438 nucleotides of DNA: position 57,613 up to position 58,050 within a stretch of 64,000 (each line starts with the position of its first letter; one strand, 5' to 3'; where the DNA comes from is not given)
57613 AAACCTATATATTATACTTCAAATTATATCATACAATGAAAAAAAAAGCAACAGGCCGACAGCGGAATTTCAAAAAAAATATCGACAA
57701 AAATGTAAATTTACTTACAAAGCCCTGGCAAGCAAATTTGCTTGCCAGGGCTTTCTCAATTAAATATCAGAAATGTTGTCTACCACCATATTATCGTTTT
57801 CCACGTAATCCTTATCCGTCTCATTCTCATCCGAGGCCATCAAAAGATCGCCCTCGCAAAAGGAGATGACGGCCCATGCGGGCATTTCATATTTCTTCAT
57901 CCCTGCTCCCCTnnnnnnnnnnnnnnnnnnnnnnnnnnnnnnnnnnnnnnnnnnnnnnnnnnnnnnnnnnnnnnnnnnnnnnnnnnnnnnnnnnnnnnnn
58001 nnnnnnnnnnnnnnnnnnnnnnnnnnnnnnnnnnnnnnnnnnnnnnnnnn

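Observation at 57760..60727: Two conserved, unannotated 46-codon acidic sORFs translationally coupled to paralogous large secreted proteins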

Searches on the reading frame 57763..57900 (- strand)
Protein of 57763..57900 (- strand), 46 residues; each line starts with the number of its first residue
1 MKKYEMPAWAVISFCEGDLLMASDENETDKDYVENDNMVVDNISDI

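Call 8: search_protein_families(library=pfam, proteins=[window:57763-57900:-], max_evalue=1)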
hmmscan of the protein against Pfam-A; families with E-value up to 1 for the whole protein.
seq(46 aa): 0 families

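Call 12: find_homologous_proteins(query=A1, max_evalue=0.1)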
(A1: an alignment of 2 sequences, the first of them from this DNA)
Query A1 (2 sequences) (46 aa, profile of the alignment): 15 proteins with E <= 0.1 among 15 candidates.
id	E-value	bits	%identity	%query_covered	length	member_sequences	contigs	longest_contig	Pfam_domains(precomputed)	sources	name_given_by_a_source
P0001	6.7e-29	117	74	100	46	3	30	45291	-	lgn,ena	-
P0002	8.2e-28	114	96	100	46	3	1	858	-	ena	-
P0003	4.2e-27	112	74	100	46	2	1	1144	-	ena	-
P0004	1.7e-24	103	70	100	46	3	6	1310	-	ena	-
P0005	3.7e-24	102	74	100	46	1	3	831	-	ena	-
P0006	2.0e-23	100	67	100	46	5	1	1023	-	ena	-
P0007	4.1e-22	96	67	100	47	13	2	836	-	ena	-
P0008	7.3e-22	95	61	100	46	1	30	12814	-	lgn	-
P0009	2.2e-21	93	63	100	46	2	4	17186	-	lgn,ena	-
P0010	6.2e-21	92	72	100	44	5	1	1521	-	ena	-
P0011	6.8e-21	92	65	100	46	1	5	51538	-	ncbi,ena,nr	ncbi:MAG: hypothetical protein IJY20_04460 [Clostridia bacterium]|nr:hypothetical protein [Clostridi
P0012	1.1e-17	81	67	100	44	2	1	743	-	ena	-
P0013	6.9e-16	76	61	100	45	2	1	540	-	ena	-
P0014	4.4e-15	73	59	100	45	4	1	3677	-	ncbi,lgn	-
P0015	2.5e-11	61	59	100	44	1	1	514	-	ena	-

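Call 15: find_related_loci(query=A2, collection=genome_contigs, flank=6000)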
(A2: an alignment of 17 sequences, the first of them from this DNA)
Query A2 (46 aa) in genome_contigs; peptide patterns used: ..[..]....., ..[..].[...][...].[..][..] (x = any residue, [..] = any of these).
75 stretches matched a pattern; 8 encode a relative of the query (tblastn E <= 1e-3); 8 distinct loci.
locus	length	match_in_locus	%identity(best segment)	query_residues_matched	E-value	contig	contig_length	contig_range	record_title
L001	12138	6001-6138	72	1-46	2e-19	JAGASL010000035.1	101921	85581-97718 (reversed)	MAG: Clostridia bacterium isolate RGIG8732 Water_deer_Colon-4__c169271, whole genome shotgun sequence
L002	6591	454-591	70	1-46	3e-18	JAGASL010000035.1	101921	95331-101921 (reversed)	MAG: Clostridia bacterium isolate RGIG8732 Water_deer_Colon-4__c169271, whole genome shotgun sequence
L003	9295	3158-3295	65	1-46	3e-17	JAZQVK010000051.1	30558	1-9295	MAG: Eubacteriales bacterium isolate T1900045170_TC20190164.MAGScoT_cleanbin_000022 SGB_5181_k141_527771, whole genome s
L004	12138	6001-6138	65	1-46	2e-16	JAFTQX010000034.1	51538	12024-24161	MAG: Clostridia bacterium isolate RGIG4068 Roe_deer_Cecum.Co__c1115201, whole genome shotgun sequence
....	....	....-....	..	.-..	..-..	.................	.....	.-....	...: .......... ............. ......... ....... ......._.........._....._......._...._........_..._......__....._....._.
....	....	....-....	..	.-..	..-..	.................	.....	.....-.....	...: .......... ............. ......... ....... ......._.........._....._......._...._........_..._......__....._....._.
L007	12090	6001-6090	58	1-31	2e-6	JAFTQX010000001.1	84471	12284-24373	MAG: Clostridia bacterium isolate RGIG4068 Roe_deer_Cecum.Co__c85650, whole genome shotgun sequence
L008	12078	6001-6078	56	1-27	6e-5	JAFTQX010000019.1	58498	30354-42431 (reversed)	MAG: Clostridia bacterium isolate RGIG4068 Roe_deer_Cecum.Co__c739889, whole genome shotgun sequence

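Call 16: find_encoding_contigs(protein=P0011, flank=8000, max_places=4)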
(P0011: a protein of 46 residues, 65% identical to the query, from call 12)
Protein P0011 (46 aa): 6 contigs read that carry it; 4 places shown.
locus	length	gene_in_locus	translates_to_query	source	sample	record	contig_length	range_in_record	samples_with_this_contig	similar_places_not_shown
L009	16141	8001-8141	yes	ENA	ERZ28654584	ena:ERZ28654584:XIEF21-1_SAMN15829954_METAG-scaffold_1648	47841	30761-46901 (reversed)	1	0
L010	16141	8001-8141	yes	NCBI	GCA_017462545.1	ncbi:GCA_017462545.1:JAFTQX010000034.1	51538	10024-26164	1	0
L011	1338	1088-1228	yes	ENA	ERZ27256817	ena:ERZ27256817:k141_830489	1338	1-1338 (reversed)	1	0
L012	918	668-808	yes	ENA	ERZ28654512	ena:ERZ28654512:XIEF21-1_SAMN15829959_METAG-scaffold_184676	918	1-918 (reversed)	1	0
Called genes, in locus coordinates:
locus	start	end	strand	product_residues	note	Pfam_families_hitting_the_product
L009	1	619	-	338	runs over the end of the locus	PF00657:Lipase_GDSL (faint), PF13472:Lipase_GDSL_2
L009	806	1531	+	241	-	PF04973:NMN_transporter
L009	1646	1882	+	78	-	-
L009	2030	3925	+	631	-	PF02518:HATPase_c (weak), PF13589:HATPase_c_3, PF00183:HSP90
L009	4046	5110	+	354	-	-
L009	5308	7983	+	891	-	-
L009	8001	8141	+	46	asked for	-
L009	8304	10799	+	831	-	-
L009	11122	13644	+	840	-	-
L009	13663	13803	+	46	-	-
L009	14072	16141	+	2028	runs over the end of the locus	-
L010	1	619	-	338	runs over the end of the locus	PF00657:Lipase_GDSL (faint), PF13472:Lipase_GDSL_2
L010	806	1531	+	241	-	PF04973:NMN_transporter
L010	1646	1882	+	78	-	-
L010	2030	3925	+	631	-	PF02518:HATPase_c (weak), PF13589:HATPase_c_3, PF00183:HSP90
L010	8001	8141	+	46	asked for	-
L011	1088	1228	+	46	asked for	-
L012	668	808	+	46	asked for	-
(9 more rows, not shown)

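Call 18: search_protein_families(library=ncbifam, proteins=[window:57763-57900:-], max_evalue=10)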
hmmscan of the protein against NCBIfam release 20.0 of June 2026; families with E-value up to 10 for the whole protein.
seq(46 aa): 0 families

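Call 30: search_protein_representatives(alignment_id=A2)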
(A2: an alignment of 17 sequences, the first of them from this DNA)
Query: 17 sequences, 46 profile positions. Proteins with E-value up to 0.001 (for the whole library): 32; up to 1e-10: 5; up to 1e-30: 0. The best 32 are listed.
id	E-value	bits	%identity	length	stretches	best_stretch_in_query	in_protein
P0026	3.1e-22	94.1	-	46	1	1-46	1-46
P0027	2.3e-19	84.9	-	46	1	1-46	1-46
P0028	8.5e-16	73.5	-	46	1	1-45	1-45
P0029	1.1e-14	70.0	-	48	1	1-46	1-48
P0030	1.2e-14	69.8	-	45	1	1-46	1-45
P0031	3.5e-08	49.1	-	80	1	1-46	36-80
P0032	1.3e-07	47.2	-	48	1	1-46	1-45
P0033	1.4e-07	47.1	-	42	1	1-43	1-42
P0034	1.9e-07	46.8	-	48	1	1-46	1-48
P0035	3.6e-07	45.8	-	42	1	14-44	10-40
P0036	1.2e-06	44.2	-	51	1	1-33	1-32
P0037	4.6e-06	42.3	-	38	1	1-27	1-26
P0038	9.6e-06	41.3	-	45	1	1-28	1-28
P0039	2.4e-05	40.0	-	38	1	1-31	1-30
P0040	2.5e-05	40.0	-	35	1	1-31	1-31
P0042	3.9e-05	39.3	-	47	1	1-29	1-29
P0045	7.7e-05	38.4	-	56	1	1-31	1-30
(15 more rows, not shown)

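Call 32: find_encoding_contigs(protein=P0027, flank=8000, max_places=3)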
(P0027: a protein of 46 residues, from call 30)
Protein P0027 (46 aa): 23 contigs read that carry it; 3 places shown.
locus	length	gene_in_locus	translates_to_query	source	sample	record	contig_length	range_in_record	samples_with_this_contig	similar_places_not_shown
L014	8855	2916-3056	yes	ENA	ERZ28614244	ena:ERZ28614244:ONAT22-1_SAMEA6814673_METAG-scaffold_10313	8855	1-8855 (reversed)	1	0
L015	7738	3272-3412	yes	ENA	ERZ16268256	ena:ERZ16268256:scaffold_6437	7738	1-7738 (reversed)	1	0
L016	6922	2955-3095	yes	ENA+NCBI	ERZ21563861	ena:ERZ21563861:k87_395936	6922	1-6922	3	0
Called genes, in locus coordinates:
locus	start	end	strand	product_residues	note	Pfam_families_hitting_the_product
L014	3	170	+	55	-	?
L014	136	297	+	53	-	-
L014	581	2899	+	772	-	-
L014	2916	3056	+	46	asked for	-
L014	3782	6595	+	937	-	-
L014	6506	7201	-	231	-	-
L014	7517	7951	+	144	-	PF01475:FUR, PF09339:HTH_IclR (weak)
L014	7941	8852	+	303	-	PF11449:ArsP_2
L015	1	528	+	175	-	?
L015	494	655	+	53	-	-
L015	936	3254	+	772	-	-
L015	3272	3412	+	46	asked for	-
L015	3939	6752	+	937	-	-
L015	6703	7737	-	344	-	?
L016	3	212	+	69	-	?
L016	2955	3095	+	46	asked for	-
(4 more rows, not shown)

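Call 33: find_encoding_contigs(protein=P0045, flank=8000, max_places=3)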
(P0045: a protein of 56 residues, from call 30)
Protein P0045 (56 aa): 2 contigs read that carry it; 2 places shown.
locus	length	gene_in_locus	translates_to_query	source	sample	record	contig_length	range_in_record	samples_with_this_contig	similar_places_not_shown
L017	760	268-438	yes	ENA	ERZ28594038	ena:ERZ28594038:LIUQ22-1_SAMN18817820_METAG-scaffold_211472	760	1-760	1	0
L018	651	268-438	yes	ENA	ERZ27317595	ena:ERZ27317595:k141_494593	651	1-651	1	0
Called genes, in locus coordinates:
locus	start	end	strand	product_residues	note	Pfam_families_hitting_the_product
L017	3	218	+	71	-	?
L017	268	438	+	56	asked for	-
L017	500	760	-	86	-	?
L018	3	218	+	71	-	?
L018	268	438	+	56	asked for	-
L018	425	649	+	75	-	?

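Call 44: find_homologous_proteins(query=A4, max_evalue=0.01)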
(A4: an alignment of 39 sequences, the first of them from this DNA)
Query A4 (39 sequences) (46 aa, profile of the alignment): 65 proteins with E <= 0.01 among 905 candidates.
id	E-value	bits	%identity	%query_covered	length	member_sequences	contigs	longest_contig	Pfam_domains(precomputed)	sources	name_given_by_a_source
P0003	8.0e-21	91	74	100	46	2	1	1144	-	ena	-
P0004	1.1e-20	91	70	100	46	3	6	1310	-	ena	-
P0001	1.2e-20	91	74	100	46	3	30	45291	-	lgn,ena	-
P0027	2.2e-19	87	52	100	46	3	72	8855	-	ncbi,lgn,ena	-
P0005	2.4e-19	87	74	100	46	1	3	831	-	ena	-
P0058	7.4e-19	85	50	100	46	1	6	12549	-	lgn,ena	-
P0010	8.7e-19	85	72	100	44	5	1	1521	-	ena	-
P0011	8.9e-19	85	65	100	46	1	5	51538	-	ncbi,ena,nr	ncbi:MAG: hypothetical protein IJY20_04460 [Clostridia bacterium]|nr:hypothetical protein [Clostridi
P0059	1.0e-18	85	52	100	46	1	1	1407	-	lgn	-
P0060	2.6e-18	83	50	100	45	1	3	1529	-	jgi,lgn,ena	-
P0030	3.3e-18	83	50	100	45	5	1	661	-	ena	-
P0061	5.7e-18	82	48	100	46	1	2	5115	-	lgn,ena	-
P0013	1.3e-16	78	61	100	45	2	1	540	-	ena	-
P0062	1.3e-16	78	59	100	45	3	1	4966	-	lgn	-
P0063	3.3e-16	77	43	100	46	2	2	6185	-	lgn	-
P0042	1.3e-12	65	48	59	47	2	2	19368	-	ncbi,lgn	-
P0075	3.9e-12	64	43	100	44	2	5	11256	-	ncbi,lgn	-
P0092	7.0e-10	56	52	59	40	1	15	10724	-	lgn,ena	-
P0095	4.4e-4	38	-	-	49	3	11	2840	-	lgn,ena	-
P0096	1.3e-3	36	43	50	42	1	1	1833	-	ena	-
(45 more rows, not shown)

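Call 45: find_encoding_contigs(protein=P0042, flank=7000, max_places=2)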
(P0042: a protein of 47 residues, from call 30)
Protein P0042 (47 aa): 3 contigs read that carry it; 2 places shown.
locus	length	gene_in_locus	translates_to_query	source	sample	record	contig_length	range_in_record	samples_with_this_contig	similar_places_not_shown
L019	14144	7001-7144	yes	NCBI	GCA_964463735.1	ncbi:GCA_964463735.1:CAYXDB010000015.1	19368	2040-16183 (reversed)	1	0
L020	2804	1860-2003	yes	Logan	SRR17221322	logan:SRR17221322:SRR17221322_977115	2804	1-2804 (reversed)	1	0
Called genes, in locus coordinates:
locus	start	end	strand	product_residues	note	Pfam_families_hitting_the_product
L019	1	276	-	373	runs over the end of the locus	PF09546:Spore_III_AE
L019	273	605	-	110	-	PF06686:SpoIIIAC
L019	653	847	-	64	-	PF06686:SpoIIIAC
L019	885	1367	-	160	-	PF09548:Spore_III_AB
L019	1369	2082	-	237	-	PF19568:Spore_III_AA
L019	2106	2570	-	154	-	PF19568:Spore_III_AA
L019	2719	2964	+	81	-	PF04014:MazE_antitoxin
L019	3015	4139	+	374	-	PF08271:Zn_Ribbon_TF (faint)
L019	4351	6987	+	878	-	-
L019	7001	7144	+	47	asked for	-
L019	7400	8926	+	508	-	PF07556:DUF1538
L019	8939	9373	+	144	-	-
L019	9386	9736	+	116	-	-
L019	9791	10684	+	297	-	PF04616:Glyco_hydro_43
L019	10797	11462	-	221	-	PF00657:Lipase_GDSL, PF13472:Lipase_GDSL_2, PF04311:DUF459 (weak)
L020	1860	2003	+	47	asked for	-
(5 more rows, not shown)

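Call 46: find_encoding_contigs(protein=P0075, flank=7000, max_places=2)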
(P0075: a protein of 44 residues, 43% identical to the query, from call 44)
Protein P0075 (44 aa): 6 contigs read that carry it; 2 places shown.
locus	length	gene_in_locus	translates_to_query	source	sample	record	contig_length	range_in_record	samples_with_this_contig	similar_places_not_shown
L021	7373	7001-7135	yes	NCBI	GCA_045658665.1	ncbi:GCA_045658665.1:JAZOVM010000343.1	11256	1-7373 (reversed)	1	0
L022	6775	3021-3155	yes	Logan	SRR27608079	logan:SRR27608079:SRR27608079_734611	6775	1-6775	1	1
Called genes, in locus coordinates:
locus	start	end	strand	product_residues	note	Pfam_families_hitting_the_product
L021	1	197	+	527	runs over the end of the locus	-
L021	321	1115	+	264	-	PF00702:Hydrolase, PF13344:Hydrolase_6, PF13419:HAD_2 (faint), PF13242:Hydrolase_like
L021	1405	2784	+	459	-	PF01554:MatE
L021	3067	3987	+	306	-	PF00485:PRK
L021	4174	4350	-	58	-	-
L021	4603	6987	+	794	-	-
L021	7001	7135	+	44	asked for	-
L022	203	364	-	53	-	-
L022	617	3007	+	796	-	-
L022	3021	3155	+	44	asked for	-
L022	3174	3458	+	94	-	-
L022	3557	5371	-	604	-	PF00254:FKBP_C (faint)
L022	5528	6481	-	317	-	PF01569:PAP2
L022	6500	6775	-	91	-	?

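Call 47: find_encoding_contigs(protein=P0092, flank=7000, max_places=2)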
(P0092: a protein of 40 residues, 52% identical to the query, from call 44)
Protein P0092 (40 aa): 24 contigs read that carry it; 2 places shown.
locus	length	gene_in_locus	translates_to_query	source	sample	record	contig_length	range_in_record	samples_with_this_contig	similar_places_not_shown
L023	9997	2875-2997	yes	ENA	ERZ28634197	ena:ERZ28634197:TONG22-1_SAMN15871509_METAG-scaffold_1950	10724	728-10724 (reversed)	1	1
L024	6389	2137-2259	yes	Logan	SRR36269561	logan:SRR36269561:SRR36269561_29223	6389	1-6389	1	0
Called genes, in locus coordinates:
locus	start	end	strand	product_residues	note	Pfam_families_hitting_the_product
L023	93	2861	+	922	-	-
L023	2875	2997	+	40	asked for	-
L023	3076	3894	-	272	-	PF00165:HTH_AraC (weak), PF12833:HTH_18, PF00165:HTH_AraC (weak)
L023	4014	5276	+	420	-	PF01408:GFO_IDH_MocA, PF21252:Glyco_hydro_109_C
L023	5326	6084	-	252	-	-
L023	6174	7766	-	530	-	PF01547:SBP_bac_1, PF13416:SBP_bac_8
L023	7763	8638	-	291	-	PF00528:BPD_transp_1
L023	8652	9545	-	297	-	PF00528:BPD_transp_1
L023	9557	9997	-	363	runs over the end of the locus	PF00005:ABC_tran, PF13304:AAA_21 (faint)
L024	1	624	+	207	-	?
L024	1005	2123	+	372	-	-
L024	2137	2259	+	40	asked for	-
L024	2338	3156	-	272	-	PF00165:HTH_AraC (weak), PF12833:HTH_18, PF00165:HTH_AraC (weak)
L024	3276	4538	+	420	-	PF01408:GFO_IDH_MocA, PF21252:Glyco_hydro_109_C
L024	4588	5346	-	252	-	-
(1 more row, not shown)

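Call 55: find_encoding_contigs(protein=P0096, flank=5000, max_places=3)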
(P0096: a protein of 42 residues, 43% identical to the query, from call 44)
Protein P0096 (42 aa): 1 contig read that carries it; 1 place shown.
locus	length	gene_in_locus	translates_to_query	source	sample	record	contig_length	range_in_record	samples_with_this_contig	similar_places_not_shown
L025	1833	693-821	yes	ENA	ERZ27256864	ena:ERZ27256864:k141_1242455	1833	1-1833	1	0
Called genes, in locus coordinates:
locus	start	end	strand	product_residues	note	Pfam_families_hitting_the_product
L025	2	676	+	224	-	?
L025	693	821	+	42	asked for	-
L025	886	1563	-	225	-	PF01980:TrmO_N, PF18389:TrmO_C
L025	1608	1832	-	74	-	?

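Call 56: find_encoding_contigs(protein=P0095, flank=5000, max_places=3)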
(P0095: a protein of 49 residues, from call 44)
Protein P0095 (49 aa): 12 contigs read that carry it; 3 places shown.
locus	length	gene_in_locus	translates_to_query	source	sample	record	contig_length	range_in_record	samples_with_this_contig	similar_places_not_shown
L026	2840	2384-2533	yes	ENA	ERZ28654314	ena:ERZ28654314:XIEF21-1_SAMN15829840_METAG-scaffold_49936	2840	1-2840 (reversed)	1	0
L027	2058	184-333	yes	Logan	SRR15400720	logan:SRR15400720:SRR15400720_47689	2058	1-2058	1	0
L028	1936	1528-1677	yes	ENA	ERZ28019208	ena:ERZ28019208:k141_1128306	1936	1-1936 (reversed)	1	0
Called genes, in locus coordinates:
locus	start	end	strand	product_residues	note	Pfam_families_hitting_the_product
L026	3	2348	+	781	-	?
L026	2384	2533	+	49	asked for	-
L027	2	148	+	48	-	?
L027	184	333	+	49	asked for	-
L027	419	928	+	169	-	-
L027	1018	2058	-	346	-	?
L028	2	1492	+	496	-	?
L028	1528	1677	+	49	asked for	-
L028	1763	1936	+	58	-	?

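Call 58: search_protein_families(library=pfam, alignment_id=A4, max_evalue=10)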
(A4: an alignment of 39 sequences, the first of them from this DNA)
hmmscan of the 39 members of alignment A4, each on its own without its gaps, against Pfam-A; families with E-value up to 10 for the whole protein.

A. member 1, seq(46 aa): 0 families

B. families by the number of members that match (of 39 scanned): 3 families
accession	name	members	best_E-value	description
PF19342.4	MGP3_C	1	0.056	MGP3 C-terminal domain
PF14604.12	SH3_9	1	0.15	Variant SH3 domain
PF21809.3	Glyco_hydro_84_hel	1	0.23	Bacterial GH84, post-catalytic domain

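Call 59: search_protein_families(library=ncbifam, alignment_id=A4, max_evalue=10)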
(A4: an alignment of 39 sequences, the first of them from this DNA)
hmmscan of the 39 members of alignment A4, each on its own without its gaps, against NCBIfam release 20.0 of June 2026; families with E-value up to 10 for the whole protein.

A. member 1, seq(46 aa): 0 families

B. families by the number of members that match (of 39 scanned): 3 families
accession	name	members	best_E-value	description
NF007487.1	PRK10081.1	1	0.019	lipoprotein toxin entericidin B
NF012209.1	LEPR-8K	1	0.037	LEPR-XLL domain-containing protein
TIGR02758.1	TraA_TIGR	1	0.19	type IV conjugative transfer system pilin TraA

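Call 63: find_related_loci(query=A6, collection=metagenome_contigs, flank=5000)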
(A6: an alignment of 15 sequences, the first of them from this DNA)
Query A6 (46 aa) in metagenome_contigs; peptide patterns used: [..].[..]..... (x = any residue, [..] = any of these).
70 stretches matched a pattern, but none encodes a relative of the query by tblastn (E <= 1e-3).

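Call 74: predict_structure(alignment_id=A7)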
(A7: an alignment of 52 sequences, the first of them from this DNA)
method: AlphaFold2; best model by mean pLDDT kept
length: 46 residues; sequences in the alignment: 52
mean_pLDDT: 65.0   pTM: 0.22
mean pLDDT of the five models: 65.0, 65.0, 63.8, 61.8, 58.2
residues with pLDDT >= 90: 0; 70-90: 10; 50-70: 36; < 50: 0
segments of 3 or more residues with pLDDT < 50: none
pLDDT, mean of each block of 10 residues (from residue 1): 73 66 61 63 60
secondary structure, 60 per line:
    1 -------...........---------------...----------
elements in order: H8-18
